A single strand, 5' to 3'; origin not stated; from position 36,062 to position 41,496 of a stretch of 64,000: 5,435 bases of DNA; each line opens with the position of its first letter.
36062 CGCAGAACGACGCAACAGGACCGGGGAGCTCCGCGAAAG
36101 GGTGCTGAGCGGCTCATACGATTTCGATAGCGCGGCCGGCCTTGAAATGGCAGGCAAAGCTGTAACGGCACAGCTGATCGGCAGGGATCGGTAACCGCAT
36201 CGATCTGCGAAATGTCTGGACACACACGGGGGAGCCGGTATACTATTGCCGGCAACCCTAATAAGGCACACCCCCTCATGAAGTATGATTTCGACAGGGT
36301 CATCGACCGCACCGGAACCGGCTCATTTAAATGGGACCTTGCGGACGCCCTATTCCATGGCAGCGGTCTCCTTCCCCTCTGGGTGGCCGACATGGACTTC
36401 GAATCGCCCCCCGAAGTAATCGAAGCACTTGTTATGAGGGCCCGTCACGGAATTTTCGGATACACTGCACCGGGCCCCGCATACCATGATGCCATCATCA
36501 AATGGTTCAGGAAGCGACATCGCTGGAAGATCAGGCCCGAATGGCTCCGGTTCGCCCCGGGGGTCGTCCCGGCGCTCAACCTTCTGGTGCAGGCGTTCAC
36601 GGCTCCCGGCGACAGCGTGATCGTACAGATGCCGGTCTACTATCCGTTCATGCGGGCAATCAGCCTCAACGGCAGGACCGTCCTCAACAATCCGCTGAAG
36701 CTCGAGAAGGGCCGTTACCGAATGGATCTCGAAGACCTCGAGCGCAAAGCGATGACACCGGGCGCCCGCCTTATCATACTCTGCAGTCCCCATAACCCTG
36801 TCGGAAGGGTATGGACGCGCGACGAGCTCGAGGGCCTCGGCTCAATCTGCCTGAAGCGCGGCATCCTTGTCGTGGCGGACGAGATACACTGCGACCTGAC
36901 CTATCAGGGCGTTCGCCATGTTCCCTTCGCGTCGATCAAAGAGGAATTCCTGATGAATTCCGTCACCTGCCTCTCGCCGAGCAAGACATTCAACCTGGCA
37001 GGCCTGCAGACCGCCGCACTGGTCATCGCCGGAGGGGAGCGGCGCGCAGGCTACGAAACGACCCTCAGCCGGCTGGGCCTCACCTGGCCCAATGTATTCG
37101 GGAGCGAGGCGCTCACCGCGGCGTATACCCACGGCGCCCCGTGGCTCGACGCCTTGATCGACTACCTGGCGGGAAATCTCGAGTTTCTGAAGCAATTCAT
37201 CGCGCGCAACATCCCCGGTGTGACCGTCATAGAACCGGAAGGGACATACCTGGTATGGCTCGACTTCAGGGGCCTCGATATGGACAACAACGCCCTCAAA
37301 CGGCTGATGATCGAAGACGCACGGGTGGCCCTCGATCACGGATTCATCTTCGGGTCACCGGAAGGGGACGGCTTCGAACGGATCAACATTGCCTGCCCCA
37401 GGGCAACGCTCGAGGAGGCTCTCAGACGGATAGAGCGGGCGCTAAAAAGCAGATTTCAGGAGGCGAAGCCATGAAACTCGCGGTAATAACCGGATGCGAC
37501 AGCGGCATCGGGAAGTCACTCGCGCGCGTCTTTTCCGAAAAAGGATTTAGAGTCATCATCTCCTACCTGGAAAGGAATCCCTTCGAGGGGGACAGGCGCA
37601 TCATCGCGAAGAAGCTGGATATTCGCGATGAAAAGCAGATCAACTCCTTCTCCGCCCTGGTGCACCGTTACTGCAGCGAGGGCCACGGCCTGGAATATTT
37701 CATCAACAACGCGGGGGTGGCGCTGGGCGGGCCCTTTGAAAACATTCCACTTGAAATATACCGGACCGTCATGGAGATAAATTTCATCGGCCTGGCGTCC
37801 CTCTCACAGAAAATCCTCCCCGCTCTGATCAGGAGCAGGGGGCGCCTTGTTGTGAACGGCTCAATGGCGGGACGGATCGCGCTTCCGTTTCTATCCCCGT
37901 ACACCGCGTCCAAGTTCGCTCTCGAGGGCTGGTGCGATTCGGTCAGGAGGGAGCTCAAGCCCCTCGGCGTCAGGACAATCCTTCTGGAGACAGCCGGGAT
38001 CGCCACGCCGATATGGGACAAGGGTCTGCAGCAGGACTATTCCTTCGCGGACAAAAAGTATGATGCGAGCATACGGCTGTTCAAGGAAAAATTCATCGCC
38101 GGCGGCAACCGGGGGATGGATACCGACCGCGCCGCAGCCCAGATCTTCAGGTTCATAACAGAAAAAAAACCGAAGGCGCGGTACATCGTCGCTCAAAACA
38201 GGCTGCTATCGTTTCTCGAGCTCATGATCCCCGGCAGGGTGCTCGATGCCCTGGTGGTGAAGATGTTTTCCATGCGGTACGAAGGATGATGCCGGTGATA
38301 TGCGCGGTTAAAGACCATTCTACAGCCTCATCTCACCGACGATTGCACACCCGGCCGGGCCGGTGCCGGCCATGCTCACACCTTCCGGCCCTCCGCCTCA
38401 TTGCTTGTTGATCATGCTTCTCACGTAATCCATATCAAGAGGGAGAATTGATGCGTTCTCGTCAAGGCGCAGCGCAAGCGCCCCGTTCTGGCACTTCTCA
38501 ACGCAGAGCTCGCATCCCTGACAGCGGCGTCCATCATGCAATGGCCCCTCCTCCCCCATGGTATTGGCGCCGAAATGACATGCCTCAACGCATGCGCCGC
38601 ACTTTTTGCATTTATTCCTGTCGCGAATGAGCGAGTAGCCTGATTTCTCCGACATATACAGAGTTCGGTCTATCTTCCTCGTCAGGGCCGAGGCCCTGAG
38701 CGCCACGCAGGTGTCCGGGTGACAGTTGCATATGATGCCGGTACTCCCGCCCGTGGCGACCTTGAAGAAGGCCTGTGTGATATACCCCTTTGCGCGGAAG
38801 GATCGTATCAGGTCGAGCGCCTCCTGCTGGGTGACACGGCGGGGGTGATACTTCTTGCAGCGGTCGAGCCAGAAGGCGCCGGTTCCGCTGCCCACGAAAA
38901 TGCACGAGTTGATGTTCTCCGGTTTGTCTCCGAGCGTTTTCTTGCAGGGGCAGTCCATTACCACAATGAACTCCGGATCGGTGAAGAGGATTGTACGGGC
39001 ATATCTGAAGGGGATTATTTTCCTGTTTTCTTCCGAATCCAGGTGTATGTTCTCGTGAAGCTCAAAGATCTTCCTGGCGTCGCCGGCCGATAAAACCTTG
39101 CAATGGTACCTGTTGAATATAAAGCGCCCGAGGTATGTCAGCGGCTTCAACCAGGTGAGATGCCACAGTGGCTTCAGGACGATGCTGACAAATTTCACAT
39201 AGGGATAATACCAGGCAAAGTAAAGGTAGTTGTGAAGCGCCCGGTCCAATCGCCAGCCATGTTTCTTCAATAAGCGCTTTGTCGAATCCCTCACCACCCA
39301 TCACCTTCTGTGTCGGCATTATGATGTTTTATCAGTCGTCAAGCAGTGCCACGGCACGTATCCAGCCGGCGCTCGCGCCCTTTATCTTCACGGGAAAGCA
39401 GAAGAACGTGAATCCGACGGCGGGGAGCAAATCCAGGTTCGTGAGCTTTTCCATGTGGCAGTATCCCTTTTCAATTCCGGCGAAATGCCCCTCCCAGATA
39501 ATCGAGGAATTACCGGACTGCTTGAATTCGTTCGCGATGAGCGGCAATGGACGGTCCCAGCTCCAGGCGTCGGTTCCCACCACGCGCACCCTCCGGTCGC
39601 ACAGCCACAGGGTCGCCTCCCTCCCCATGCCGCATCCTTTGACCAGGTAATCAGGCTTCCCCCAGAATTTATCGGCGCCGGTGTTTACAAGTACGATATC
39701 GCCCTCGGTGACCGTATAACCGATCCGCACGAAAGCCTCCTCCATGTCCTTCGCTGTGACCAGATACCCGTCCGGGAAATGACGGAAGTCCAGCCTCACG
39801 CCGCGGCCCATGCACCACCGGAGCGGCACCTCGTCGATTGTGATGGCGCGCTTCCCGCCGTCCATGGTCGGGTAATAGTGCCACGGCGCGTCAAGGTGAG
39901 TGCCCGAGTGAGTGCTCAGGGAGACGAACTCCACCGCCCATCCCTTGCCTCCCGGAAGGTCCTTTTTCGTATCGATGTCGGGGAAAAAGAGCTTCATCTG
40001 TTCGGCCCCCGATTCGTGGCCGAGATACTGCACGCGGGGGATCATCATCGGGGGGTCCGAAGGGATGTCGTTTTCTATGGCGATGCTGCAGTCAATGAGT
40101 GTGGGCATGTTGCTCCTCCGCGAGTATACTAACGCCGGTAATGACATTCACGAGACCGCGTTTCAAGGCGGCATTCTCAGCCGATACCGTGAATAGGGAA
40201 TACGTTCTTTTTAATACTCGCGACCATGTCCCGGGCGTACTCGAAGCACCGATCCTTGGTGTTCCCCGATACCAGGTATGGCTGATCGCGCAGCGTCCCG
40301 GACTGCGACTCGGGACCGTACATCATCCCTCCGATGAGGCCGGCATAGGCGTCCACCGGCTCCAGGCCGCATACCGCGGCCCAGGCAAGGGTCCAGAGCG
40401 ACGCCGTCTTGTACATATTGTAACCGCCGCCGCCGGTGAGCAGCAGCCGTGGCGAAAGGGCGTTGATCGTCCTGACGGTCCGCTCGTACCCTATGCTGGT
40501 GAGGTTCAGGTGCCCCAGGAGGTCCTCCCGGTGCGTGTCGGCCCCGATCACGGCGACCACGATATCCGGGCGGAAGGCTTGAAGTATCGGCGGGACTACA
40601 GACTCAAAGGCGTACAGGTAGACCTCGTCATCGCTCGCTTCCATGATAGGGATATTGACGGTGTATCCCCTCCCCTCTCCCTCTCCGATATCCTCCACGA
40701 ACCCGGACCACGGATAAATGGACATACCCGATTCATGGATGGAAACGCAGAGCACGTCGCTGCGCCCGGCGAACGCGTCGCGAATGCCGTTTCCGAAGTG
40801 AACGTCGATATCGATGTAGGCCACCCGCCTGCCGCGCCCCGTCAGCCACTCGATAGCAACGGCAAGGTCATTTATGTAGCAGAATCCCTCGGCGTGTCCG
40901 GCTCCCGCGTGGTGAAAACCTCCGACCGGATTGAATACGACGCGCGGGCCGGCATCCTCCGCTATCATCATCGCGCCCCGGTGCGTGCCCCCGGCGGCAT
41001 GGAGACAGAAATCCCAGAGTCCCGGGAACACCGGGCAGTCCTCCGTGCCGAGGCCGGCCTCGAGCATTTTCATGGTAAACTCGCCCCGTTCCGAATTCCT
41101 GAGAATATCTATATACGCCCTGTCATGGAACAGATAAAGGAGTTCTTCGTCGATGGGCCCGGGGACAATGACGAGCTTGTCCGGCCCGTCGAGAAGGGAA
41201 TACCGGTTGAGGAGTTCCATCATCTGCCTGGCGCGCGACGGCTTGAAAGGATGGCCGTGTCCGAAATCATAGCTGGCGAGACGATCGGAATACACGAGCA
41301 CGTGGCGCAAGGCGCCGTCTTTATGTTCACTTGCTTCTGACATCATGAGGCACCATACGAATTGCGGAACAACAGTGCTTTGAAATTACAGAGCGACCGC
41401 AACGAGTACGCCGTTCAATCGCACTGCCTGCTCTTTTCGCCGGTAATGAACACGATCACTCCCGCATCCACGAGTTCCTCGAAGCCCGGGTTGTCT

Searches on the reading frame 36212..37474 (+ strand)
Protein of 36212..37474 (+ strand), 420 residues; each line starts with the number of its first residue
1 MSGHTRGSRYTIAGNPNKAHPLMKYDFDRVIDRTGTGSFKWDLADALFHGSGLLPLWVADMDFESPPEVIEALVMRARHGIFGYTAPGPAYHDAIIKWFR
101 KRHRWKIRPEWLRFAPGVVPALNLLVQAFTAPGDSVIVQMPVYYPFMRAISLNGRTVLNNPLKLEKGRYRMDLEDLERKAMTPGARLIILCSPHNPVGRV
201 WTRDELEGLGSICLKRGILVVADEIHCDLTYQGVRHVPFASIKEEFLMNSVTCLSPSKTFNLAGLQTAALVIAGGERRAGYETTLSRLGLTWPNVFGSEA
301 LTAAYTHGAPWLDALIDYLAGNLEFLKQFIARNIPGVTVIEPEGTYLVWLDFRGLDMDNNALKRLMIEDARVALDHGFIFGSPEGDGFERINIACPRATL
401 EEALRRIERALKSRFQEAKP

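Call 21: search_protein_families(library=pfam, proteins=[window:36212-37474:+])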
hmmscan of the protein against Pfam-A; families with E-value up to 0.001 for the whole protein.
window:36212-37474:+ (420 aa): 1 family
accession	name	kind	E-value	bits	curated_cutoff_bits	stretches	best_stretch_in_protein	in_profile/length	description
PF00155.27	Aminotran_1_2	-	4.6e-39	135.1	19.7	1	56-407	6-361/361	Aminotransferase class I and II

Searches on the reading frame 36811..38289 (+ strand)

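Call 21: search_protein_families(library=pfam, proteins=[window:36811-38289:+])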
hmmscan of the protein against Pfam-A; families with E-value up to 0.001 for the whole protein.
window:36811-38289:+ (492 aa): 3 families
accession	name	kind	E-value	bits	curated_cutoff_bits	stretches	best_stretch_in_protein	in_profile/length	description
PF00106.31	adh_short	-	3.5e-33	115.2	26.6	1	222-404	1-189/195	short chain dehydrogenase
PF13561.12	adh_short_C2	-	1.6e-22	80.7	27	1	230-405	5-184/236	Enoyl-(Acyl carrier protein) reductase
PF08659.16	KR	-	0.00044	20.6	22.6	0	225-381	4-166/180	KR domain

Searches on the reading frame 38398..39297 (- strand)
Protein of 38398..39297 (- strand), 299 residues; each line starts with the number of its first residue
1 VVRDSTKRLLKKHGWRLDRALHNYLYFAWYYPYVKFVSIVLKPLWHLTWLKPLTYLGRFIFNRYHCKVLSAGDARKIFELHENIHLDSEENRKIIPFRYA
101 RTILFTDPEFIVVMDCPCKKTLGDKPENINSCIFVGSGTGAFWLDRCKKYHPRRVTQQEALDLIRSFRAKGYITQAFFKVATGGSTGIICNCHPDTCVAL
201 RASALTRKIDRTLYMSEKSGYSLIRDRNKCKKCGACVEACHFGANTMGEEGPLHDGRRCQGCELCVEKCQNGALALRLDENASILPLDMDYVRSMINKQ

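Call 21: search_protein_families(library=pfam, proteins=[window:38398-39297:-])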
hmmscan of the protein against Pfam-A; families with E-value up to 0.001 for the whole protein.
window:38398-39297:- (299 aa): 7 families
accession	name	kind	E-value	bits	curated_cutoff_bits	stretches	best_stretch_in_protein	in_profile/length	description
PF00037.32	Fer4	-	3.1e-09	36.7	21.1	2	225-240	3-18/24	4Fe-4S binding domain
PF12837.12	Fer4_6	-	3.1e-07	30.5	25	1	226-244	5-23/24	4Fe-4S binding domain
PF13187.11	Fer4_9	-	1.6e-06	28.4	27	1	229-273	1-51/52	4Fe-4S dicluster domain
PF12797.12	Fer4_2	-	2.3e-06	27.6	24.5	1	224-241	4-21/22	4Fe-4S binding domain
PF12838.12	Fer4_7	-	4.8e-06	27.4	27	1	229-273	1-52/52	4Fe-4S dicluster domain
PF13237.11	Fer4_10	-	0.00013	22.2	25.5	1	223-269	2-52/53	4Fe-4S dicluster domain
PF12800.12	Fer4_4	-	0.00039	21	24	0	228-243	2-17/17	4Fe-4S binding domain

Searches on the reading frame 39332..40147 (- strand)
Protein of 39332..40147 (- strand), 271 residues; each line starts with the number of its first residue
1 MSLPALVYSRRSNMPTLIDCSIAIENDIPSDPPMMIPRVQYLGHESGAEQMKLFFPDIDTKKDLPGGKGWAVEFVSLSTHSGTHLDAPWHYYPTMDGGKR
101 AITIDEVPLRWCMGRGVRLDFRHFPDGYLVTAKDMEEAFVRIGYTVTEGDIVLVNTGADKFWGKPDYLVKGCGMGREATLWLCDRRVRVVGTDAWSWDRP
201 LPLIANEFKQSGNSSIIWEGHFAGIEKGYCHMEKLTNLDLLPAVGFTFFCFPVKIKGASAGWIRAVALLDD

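Call 21: search_protein_families(library=pfam, proteins=[window:39332-40147:-])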
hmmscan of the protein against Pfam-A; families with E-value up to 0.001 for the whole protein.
window:39332-40147:- (271 aa): 1 family
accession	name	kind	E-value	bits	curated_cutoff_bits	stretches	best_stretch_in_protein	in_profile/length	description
PF04199.19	Cyclase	-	2.7e-39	135.1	23.1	1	18-199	1-142/142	Putative cyclase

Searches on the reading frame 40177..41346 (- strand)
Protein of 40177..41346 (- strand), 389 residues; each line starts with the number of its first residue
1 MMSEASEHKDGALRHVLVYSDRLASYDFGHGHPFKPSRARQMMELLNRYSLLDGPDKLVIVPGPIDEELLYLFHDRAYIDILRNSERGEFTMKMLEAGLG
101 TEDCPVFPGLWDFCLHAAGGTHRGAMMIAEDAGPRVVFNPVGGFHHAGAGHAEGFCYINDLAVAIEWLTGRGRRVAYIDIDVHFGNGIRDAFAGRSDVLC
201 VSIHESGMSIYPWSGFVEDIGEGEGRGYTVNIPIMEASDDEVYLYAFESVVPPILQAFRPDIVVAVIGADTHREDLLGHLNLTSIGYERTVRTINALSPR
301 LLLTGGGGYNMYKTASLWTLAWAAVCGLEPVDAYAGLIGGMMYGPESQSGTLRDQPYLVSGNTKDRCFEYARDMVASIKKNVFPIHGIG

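Call 21: search_protein_families(library=pfam, proteins=[window:40177-41346:-])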
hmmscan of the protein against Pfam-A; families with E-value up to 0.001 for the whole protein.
window:40177-41346:- (389 aa): 1 family
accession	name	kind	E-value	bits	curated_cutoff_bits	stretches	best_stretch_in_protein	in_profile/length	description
PF00850.24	Hist_deacetyl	-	1.6e-79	267.8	27.9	1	32-324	1-297/298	Histone deacetylase domain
